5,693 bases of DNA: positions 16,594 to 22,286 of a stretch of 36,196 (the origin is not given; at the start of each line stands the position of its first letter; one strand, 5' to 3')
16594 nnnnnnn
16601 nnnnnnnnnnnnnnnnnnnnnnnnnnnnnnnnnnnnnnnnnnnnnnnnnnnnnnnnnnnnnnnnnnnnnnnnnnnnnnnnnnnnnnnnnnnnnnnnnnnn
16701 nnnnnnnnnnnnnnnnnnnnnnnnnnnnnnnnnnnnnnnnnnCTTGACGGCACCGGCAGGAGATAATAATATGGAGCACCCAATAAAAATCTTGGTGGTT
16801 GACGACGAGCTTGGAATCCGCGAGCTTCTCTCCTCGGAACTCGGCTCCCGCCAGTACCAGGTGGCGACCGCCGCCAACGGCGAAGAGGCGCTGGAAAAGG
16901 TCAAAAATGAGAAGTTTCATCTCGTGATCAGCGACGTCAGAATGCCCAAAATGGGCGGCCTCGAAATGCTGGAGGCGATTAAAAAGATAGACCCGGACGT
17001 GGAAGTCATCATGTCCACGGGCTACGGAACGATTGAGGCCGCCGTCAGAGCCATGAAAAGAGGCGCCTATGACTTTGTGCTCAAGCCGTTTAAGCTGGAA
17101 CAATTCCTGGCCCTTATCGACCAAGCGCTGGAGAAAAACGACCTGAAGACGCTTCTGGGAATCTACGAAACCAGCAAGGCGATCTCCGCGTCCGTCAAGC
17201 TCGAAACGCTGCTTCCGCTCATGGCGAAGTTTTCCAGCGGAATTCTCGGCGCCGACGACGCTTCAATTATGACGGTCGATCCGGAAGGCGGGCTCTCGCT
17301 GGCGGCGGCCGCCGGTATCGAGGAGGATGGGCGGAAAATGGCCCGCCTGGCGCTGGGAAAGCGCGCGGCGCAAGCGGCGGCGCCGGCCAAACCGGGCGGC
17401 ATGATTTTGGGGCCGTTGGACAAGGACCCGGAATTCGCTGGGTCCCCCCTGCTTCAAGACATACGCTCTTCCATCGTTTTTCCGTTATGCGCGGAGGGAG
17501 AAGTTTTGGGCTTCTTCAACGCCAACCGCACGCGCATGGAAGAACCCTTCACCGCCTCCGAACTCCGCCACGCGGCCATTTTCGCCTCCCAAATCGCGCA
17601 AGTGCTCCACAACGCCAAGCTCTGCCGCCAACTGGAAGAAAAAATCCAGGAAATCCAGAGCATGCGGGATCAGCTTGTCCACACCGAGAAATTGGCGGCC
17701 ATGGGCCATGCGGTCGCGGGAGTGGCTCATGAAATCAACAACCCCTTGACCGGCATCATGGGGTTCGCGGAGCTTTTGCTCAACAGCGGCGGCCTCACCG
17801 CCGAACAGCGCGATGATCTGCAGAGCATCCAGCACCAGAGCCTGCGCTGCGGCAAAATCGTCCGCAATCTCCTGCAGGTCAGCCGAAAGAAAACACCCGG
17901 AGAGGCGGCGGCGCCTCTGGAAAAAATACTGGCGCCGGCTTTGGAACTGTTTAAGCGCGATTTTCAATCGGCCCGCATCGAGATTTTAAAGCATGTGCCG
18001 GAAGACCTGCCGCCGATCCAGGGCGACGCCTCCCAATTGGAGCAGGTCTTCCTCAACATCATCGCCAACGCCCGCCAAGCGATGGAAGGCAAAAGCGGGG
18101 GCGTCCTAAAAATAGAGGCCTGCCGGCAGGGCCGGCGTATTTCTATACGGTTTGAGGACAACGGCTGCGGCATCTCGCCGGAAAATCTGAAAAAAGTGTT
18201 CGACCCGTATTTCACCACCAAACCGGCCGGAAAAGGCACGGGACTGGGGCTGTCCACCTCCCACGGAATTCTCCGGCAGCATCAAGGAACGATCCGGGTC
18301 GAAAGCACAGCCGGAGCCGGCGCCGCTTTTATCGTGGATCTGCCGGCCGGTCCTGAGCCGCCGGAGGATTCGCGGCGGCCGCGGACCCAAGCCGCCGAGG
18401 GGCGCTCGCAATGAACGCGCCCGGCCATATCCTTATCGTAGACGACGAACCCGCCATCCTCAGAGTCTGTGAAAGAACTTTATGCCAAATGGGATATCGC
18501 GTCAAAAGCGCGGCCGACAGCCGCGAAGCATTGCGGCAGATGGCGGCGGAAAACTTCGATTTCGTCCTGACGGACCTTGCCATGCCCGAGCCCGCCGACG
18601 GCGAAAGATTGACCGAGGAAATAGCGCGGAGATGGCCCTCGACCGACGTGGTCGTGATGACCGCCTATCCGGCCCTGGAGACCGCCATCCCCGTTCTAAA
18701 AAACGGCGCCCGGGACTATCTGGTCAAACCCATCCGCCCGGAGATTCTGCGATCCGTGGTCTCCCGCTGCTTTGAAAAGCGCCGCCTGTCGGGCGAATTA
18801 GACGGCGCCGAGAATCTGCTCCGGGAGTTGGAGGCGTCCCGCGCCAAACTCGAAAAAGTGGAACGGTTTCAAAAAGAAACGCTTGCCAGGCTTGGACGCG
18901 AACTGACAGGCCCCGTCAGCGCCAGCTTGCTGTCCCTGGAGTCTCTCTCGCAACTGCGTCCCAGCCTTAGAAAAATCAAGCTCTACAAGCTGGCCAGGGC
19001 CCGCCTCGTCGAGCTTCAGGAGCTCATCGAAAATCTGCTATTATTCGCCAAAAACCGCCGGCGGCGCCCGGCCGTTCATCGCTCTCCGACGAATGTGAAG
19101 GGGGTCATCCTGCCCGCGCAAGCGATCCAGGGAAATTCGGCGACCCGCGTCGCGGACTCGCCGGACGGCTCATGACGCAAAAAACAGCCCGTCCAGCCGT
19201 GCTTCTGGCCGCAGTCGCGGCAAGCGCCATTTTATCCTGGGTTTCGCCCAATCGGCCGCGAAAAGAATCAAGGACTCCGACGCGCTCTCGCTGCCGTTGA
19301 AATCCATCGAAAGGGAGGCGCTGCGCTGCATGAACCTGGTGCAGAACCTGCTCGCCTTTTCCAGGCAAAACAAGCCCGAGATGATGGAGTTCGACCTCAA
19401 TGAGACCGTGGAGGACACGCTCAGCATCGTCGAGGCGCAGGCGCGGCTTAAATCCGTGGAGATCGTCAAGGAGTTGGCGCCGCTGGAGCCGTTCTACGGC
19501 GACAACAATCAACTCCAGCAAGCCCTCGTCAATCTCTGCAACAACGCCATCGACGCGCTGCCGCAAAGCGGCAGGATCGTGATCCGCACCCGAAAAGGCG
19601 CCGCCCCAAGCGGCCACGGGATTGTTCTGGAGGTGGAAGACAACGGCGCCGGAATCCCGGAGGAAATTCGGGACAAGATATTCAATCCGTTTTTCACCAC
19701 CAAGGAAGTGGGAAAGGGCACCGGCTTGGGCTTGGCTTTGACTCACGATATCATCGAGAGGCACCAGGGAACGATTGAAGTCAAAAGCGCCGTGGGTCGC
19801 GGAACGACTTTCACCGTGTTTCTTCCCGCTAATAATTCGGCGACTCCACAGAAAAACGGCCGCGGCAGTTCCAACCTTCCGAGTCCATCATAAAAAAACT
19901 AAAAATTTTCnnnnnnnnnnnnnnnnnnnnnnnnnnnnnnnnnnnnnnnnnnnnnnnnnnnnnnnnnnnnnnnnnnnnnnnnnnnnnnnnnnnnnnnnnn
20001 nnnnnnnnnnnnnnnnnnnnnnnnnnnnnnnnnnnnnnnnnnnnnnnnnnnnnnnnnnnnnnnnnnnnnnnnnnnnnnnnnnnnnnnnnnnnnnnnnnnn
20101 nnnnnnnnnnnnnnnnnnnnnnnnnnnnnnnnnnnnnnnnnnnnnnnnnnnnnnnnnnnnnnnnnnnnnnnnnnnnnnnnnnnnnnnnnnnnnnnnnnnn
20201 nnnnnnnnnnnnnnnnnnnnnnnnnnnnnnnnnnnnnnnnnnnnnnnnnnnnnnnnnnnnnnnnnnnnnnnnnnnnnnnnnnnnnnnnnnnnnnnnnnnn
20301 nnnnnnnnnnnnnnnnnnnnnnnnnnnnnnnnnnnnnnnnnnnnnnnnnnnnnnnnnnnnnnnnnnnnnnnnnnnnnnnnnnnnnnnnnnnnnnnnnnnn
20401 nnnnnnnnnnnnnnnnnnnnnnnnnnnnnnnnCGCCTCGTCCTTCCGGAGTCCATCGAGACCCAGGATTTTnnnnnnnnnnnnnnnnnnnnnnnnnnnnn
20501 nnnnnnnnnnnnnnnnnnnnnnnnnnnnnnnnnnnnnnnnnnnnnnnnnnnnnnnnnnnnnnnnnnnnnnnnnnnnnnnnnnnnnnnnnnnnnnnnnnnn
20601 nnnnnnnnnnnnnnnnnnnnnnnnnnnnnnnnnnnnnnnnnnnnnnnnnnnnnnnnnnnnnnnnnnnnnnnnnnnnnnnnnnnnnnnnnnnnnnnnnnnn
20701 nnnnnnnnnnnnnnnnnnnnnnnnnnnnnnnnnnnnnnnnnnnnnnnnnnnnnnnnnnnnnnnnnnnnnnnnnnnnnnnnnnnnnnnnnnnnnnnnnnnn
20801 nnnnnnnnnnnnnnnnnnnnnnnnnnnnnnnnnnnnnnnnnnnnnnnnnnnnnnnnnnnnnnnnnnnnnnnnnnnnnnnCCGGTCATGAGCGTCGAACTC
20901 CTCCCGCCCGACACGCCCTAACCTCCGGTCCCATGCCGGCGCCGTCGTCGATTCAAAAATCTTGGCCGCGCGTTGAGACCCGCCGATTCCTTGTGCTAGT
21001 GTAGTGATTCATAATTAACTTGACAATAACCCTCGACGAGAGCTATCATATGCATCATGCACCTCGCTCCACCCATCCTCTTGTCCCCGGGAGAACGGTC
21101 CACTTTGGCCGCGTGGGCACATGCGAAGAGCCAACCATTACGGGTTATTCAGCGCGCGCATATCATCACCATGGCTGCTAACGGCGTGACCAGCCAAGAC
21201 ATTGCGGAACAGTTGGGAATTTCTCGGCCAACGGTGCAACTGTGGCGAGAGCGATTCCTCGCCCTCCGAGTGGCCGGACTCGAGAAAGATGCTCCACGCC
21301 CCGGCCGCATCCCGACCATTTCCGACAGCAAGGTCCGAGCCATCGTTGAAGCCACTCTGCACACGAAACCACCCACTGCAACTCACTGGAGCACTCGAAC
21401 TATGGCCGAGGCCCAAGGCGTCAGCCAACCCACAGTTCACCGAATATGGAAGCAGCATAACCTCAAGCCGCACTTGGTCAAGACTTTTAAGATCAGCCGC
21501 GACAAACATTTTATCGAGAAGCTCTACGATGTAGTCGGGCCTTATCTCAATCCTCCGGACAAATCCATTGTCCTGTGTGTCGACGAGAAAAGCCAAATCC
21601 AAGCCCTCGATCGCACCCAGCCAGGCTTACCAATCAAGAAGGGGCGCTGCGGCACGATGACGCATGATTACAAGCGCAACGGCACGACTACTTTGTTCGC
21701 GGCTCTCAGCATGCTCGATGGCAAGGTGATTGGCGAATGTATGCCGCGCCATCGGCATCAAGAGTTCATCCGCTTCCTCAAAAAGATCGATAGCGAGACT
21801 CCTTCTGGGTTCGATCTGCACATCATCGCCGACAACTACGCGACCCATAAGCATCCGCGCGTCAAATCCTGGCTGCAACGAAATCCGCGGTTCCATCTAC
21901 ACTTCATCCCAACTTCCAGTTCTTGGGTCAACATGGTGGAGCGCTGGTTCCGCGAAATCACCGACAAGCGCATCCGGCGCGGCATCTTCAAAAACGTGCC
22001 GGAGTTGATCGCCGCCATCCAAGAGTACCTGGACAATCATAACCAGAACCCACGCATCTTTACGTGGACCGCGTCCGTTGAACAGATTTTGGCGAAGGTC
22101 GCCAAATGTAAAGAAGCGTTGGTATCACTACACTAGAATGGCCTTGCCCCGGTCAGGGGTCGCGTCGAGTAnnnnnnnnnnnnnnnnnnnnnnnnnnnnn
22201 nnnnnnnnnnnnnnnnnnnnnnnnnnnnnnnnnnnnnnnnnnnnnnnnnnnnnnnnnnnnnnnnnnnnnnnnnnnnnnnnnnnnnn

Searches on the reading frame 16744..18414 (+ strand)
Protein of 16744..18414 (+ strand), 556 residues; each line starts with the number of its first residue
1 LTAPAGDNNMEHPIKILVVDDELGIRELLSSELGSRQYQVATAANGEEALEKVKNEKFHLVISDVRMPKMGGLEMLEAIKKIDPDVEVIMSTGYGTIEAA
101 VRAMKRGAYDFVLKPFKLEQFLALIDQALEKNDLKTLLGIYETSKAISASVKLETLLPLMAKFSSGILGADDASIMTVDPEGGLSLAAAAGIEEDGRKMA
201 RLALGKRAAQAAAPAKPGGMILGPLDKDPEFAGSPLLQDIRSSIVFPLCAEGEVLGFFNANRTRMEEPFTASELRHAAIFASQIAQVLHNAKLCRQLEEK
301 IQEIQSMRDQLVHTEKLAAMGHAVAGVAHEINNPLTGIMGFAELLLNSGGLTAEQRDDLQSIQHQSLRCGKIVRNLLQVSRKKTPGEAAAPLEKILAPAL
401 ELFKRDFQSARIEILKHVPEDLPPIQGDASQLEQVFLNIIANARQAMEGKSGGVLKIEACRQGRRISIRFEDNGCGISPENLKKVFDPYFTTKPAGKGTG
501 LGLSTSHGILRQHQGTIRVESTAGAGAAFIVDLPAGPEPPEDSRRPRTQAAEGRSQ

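Call 37: search_protein_families(library=pfam, proteins=[window:16744-18414:+], max_evalue=0.00001)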
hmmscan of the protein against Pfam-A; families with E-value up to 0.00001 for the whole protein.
window:16744-18414:+ (556 aa): 6 families
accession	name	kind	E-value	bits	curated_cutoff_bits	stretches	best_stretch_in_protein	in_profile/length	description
PF00072.30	Response_reg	-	2.7e-31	108.4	30.2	1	16-125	1-110/111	Response regulator receiver domain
PF02518.31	HATPase_c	-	2e-24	86.6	26.4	1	427-535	1-109/111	Histidine kinase-, DNA gyrase B-, and HSP90-like ATPase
PF00512.31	HisKA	-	1.7e-18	66.9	26.9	1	321-383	3-64/66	His Kinase A (phospho-acceptor) domain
PF13185.12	GAF_2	-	2.9e-09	37.7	28.6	1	154-289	5-136/136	GAF domain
PF13492.12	GAF_3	-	1.2e-08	35.9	27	1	160-290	9-129/129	GAF domain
PF01590.32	GAF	-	7.5e-08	33.4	22.4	1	153-288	2-133/133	GAF domain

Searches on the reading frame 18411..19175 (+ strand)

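Call 37: search_protein_families(library=pfam, proteins=[window:18411-19175:+], max_evalue=0.00001)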
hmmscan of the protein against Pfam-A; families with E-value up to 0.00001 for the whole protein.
window:18411-19175:+ (254 aa): 1 family
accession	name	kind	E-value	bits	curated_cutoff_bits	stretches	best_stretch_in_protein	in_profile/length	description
PF00072.30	Response_reg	-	2.5e-27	95.7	30.2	1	7-117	1-110/111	Response regulator receiver domain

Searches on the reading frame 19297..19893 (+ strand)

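Call 37: search_protein_families(library=pfam, proteins=[window:19297-19893:+], max_evalue=0.00001)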
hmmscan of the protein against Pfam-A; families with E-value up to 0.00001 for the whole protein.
window:19297-19893:+ (198 aa): 1 family
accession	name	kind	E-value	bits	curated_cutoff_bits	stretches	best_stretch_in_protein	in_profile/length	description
PF02518.31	HATPase_c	-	9.7e-31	106.9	26.4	1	68-179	1-110/111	Histidine kinase-, DNA gyrase B-, and HSP90-like ATPase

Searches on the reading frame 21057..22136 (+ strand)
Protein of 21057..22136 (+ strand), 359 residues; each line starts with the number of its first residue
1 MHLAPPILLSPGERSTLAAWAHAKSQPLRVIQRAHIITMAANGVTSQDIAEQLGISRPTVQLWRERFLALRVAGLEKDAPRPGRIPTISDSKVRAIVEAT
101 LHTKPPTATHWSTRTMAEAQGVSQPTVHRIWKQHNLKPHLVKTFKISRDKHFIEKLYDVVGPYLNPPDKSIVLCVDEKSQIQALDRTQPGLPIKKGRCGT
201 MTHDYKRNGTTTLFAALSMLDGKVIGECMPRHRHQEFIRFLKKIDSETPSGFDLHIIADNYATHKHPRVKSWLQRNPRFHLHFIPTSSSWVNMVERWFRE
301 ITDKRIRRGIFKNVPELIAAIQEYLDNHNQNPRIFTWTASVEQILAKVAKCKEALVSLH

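Call 37: search_protein_families(library=pfam, proteins=[window:21057-22136:+], max_evalue=0.00001)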
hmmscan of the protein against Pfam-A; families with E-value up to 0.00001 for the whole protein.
window:21057-22136:+ (359 aa): 5 families
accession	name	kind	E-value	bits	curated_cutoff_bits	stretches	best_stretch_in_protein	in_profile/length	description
PF13358.12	DDE_3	-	7.1e-19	68.6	28.6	1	172-317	2-145/146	DDE superfamily endonuclease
PF13384.12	HTH_23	-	1.2e-15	57.2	24.6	1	28-75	2-49/50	Homeodomain-like domain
PF13565.12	HTH_32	-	9.9e-12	45.7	33.7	1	59-131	1-73/73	Homeodomain-like domain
PF13551.12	HTH_29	-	2.4e-11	44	28.1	1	33-87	1-55/64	Winged helix-turn helix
PF13518.12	HTH_28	-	8.4e-10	39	25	1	32-82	1-51/52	Helix-turn-helix domain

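Call 62: search_protein_families(library=ncbifam, proteins=[window:21057-22136:+], max_evalue=0.001)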
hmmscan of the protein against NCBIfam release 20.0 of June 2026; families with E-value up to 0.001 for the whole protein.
window:21057-22136:+ (359 aa): 5 families
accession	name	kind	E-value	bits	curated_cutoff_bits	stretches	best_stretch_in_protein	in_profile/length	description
NF033545.0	transpos_IS630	equivalog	1.9e-81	273.8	100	1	32-329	1-299/299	IS630 family transposase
NF033577.2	transpos_IS481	equivalog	2.2e-18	66.8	224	1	33-330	2-268/284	IS481 family transposase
NF033516.0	transpos_IS3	equivalog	3.5e-08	33.1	160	0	232-331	255-354/369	IS3 family transposase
NF033546.1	transpos_IS21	equivalog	1.2e-05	25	160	0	39-86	4-51/294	IS21 family transposase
TIGR02937.1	sigma70-ECF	superfamily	0.00035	20.2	42.9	0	41-66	131-156/165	sigma-70 family RNA polymerase sigma factor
